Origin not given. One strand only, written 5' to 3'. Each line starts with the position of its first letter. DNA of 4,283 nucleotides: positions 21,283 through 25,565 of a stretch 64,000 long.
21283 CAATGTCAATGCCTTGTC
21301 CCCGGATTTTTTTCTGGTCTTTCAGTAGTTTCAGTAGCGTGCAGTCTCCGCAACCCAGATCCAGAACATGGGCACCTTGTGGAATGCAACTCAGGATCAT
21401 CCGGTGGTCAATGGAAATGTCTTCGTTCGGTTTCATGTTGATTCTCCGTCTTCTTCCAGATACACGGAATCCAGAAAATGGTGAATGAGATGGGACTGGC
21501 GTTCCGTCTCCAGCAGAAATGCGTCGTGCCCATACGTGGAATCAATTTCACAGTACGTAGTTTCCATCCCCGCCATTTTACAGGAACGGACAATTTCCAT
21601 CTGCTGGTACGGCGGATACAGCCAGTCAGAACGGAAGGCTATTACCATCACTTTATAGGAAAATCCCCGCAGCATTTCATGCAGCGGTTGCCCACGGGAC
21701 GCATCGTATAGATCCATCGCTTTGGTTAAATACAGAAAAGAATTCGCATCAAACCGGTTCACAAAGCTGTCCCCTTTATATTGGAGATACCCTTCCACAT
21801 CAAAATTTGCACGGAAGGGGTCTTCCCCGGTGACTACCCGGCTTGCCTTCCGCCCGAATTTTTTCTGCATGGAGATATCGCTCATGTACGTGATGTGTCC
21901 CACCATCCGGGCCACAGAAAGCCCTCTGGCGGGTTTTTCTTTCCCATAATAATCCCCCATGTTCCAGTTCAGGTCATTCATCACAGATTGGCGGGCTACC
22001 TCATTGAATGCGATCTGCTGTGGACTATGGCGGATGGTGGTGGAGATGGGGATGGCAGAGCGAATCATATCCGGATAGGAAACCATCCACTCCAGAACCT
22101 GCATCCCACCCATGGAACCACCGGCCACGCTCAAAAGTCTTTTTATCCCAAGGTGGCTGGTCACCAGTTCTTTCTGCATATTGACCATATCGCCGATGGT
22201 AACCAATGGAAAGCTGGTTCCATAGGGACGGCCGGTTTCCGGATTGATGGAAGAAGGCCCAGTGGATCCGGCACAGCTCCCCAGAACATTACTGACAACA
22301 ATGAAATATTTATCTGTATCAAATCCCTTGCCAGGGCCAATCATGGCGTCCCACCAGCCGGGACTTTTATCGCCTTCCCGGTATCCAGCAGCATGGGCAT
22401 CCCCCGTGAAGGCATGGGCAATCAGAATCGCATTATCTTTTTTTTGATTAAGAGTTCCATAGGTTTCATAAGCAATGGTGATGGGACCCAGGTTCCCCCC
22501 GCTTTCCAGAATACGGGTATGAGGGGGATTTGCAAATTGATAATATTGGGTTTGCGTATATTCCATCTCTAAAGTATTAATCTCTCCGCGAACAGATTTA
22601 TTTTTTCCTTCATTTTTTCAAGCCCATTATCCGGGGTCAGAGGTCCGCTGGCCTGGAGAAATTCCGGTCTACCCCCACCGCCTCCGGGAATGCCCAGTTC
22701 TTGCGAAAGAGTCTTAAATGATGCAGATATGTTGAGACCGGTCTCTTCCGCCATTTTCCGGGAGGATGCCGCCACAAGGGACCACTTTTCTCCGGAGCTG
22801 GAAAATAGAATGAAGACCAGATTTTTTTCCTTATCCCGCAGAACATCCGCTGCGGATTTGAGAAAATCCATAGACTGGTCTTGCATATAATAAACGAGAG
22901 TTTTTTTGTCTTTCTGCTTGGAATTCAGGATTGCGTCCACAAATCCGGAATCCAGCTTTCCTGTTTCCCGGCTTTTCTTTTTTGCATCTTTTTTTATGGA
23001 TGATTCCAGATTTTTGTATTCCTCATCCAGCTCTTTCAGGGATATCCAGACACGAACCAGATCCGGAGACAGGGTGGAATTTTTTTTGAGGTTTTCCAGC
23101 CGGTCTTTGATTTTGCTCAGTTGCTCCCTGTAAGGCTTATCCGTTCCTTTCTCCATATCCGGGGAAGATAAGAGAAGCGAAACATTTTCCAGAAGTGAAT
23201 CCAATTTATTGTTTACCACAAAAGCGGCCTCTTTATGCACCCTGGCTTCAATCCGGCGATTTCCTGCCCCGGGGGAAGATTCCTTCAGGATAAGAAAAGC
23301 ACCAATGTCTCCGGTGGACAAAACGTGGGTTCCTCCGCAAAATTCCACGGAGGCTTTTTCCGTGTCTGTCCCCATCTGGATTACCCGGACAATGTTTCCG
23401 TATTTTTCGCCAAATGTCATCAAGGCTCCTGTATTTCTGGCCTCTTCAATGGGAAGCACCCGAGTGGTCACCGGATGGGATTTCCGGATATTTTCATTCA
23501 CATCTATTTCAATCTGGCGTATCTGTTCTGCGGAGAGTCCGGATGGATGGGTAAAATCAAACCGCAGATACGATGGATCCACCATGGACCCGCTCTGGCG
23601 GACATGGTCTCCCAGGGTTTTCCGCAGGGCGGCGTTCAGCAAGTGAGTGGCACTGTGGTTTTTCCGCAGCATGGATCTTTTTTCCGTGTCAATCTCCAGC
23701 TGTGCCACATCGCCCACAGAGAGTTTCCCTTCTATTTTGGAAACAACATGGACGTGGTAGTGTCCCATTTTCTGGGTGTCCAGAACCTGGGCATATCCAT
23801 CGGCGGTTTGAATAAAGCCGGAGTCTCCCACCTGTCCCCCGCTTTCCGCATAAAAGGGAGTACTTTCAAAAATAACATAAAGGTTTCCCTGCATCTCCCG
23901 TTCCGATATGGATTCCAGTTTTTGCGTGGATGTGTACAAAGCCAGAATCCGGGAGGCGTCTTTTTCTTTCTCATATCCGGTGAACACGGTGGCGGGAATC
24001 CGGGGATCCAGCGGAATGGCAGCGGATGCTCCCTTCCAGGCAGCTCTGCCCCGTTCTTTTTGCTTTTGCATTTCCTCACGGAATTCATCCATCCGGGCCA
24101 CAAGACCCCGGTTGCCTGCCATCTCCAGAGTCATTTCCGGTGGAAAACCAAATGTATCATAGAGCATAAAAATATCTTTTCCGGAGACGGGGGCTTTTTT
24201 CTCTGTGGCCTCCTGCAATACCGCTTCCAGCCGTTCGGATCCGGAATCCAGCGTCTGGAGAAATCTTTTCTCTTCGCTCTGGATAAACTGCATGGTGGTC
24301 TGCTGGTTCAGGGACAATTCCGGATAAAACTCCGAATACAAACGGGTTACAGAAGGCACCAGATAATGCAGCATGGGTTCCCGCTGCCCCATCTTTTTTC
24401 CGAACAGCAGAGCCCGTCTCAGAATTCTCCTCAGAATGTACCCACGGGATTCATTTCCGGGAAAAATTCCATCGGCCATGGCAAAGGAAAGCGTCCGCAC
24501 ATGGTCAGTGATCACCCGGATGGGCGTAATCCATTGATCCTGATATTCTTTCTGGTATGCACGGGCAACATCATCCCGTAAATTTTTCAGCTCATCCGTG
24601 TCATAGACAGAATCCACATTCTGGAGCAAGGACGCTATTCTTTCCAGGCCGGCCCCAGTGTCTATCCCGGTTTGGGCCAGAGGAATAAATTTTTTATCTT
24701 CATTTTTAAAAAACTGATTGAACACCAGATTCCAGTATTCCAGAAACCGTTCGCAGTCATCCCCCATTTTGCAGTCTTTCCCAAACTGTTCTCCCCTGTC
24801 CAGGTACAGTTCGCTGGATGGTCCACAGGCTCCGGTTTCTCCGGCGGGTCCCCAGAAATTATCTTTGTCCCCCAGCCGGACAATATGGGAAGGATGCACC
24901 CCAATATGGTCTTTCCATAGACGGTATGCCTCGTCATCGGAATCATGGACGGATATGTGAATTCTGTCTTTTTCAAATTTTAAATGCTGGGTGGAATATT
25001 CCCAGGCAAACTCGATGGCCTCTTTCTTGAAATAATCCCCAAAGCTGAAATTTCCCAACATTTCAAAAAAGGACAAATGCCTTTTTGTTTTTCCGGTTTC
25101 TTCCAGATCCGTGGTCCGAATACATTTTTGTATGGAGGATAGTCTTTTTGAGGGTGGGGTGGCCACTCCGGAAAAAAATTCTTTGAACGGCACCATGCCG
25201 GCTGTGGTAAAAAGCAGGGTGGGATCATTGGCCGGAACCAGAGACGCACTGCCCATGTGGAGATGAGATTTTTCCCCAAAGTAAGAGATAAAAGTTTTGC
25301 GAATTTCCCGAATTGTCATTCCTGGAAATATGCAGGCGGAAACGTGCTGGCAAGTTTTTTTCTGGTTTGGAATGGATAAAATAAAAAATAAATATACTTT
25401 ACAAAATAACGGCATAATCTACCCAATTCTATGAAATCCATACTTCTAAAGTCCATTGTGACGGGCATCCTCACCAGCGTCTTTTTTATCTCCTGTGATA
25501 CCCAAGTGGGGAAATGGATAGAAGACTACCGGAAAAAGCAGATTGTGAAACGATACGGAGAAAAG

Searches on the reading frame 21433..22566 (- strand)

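Call 53: search_protein_families(library=pfam, proteins=[window:21433-22566:-], max_evalue=0.00001)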
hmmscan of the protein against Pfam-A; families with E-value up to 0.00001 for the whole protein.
window:21433-22566:- (377 aa): 1 family
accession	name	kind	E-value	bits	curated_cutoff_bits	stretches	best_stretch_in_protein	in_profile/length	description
PF00561.26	Abhydrolase_1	-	5.7e-19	69.2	25.8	1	46-353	2-244/245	alpha/beta hydrolase fold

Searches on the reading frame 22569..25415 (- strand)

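Call 53: search_protein_families(library=pfam, proteins=[window:22569-25415:-], max_evalue=0.00001)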
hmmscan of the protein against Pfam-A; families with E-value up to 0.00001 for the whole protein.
window:22569-25415:- (948 aa): 3 families
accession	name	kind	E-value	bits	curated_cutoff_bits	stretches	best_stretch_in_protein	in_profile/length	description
PF01411.24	tRNA-synt_2c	-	3e-176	587.6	30.3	1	37-578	1-551/552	tRNA synthetases class II (A)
PF07973.19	tRNA_SAD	-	2e-15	56.9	24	1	676-723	1-44/44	Threonyl and Alanyl tRNA synthetase second additional domain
PF02272.25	DHHA1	-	2.1e-07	31.8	25.9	1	837-942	2-99/102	DHHA1 domain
